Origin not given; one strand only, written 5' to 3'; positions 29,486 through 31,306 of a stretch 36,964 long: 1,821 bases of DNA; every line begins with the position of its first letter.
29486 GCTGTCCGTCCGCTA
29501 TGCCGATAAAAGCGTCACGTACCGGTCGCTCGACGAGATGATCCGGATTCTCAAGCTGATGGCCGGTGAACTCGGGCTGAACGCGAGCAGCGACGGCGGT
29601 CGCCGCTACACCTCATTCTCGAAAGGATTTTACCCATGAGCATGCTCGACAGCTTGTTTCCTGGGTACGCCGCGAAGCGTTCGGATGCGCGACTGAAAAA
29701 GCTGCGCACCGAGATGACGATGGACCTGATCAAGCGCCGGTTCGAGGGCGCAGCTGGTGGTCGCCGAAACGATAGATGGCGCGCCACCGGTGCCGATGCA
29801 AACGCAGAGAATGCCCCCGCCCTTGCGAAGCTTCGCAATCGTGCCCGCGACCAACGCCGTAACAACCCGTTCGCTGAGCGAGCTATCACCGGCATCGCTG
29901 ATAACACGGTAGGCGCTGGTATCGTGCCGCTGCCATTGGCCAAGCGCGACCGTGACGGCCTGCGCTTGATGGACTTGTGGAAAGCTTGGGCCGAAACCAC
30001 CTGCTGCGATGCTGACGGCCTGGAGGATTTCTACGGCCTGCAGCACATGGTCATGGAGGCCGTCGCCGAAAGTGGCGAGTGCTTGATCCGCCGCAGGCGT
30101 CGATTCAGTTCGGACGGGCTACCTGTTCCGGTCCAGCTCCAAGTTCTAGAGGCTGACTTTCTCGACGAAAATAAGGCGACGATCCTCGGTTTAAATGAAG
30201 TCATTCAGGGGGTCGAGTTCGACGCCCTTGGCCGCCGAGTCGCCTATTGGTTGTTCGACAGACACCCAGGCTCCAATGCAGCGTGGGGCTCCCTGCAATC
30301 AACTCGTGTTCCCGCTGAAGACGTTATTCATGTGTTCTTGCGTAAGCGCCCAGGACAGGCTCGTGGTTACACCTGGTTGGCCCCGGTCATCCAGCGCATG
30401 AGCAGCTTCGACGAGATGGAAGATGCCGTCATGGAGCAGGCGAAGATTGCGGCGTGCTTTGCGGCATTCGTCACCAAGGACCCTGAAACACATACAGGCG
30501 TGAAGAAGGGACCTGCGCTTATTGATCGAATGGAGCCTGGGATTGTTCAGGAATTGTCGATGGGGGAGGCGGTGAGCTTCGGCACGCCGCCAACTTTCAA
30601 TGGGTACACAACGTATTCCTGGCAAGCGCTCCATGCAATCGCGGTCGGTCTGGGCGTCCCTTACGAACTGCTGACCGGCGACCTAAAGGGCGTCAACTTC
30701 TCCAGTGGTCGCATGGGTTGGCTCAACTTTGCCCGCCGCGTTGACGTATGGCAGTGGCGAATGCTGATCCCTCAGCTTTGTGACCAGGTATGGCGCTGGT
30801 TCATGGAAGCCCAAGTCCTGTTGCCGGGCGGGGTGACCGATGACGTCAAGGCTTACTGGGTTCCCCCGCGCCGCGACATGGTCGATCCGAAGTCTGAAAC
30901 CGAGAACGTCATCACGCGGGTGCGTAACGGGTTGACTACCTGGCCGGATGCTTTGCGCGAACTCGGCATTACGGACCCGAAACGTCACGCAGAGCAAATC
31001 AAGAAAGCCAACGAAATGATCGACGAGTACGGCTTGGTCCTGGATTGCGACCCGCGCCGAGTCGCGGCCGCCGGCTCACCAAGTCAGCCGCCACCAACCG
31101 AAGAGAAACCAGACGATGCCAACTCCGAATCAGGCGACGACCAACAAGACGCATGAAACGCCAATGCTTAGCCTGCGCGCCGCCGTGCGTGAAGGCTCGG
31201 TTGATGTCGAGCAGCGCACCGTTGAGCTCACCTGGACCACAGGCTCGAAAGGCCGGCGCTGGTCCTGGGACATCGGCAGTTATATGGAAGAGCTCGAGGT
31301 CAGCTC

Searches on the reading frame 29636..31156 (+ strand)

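Call 90: search_protein_families(library=phrogs, proteins=[window:29636-31156:+], max_evalue=0.00001)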
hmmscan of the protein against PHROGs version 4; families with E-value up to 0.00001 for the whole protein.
window:29636-31156:+ (506 aa): 2 families
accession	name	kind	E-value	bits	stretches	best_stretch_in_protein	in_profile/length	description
phrog_21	-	head and packaging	2.6e-100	337.9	1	9-493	15-530/1362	portal protein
phrog_537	-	head and packaging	1.3e-32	113.8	1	296-491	25-229/233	portal protein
